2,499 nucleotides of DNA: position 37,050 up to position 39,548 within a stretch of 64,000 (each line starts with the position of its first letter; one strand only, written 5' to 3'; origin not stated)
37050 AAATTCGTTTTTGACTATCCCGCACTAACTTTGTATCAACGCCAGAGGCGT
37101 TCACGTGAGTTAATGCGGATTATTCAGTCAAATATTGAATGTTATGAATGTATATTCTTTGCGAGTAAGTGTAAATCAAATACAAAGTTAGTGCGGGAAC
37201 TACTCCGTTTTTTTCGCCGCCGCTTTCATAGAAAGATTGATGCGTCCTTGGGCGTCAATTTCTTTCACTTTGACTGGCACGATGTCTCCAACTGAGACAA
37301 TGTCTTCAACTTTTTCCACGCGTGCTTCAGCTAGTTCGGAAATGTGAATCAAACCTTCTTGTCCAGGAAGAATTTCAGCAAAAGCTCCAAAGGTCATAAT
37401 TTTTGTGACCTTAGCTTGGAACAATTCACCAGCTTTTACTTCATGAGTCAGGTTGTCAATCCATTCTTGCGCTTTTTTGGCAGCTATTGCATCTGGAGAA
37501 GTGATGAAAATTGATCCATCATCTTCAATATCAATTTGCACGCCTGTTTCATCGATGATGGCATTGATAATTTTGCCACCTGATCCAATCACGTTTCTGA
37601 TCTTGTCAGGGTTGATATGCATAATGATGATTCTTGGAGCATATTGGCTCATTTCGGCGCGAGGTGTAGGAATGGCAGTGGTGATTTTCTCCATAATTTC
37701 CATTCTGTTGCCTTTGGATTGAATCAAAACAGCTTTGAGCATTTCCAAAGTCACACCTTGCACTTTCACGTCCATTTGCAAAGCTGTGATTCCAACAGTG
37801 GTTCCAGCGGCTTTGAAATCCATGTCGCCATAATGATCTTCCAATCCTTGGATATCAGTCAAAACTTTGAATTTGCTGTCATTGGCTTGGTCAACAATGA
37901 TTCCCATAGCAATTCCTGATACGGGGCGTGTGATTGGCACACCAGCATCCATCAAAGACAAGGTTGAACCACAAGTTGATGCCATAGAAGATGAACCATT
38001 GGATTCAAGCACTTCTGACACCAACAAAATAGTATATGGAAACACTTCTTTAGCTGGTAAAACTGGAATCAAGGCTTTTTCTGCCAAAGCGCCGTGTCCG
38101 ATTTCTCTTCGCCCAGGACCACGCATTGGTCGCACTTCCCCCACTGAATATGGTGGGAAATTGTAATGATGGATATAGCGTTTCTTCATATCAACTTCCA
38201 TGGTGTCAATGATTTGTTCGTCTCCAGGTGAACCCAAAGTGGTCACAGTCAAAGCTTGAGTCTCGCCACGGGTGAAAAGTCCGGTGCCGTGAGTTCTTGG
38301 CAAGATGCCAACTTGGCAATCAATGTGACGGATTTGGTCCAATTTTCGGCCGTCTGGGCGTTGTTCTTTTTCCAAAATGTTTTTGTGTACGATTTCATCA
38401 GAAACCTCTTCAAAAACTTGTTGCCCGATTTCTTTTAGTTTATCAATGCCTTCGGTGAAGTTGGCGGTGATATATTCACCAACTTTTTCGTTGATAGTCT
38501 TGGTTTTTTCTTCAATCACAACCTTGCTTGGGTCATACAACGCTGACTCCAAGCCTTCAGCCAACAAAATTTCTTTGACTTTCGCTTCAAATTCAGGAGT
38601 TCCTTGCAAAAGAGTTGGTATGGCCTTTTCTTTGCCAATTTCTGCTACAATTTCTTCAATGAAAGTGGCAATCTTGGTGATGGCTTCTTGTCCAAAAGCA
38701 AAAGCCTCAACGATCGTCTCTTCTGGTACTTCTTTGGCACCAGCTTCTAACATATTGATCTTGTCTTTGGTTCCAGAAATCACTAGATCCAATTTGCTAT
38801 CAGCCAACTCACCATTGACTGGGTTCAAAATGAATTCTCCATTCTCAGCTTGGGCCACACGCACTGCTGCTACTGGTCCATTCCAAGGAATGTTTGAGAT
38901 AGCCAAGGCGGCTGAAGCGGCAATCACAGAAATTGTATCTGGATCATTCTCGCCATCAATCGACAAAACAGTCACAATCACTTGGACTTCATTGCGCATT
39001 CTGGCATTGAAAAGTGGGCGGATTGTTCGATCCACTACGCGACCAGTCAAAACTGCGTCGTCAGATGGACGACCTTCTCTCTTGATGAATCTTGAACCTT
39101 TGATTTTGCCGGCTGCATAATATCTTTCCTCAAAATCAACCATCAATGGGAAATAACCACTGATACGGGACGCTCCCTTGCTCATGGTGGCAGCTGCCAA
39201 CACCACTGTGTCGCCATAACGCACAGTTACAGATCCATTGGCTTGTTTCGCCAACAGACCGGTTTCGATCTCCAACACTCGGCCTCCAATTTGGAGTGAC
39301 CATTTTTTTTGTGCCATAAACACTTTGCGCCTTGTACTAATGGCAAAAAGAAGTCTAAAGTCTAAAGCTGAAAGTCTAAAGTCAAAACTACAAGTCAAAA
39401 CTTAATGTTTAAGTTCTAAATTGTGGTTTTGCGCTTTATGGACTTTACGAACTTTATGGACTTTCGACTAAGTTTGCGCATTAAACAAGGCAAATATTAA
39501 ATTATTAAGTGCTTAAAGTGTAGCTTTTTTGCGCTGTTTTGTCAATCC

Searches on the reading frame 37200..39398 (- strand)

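Call 17: search_protein_families(library=pfam, proteins=[window:37200-39398:-], max_evalue=0.001)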
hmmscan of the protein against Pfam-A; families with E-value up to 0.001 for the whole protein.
window:37200-39398:- (732 aa): 5 families
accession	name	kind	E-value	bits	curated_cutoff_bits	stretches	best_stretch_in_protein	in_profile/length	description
PF01138.27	RNase_PH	-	4.1e-54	182.9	25.5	2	39-171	2-130/130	3' exoribonuclease family, domain 1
PF00575.29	S1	-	5.2e-19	68.8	22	1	654-725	2-74/74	S1 RNA binding domain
PF03725.20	RNase_PH_C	-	8.6e-15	54.9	20.8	1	174-239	1-67/67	3' exoribonuclease family, domain 2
PF00013.35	KH_1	-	1.2e-09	38.3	21.5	1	591-648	2-65/66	KH domain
PF03726.19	PNPase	-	2e-05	25.4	24.6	1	271-352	3-81/81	Polyribonucleotide nucleotidyltransferase, RNA binding domain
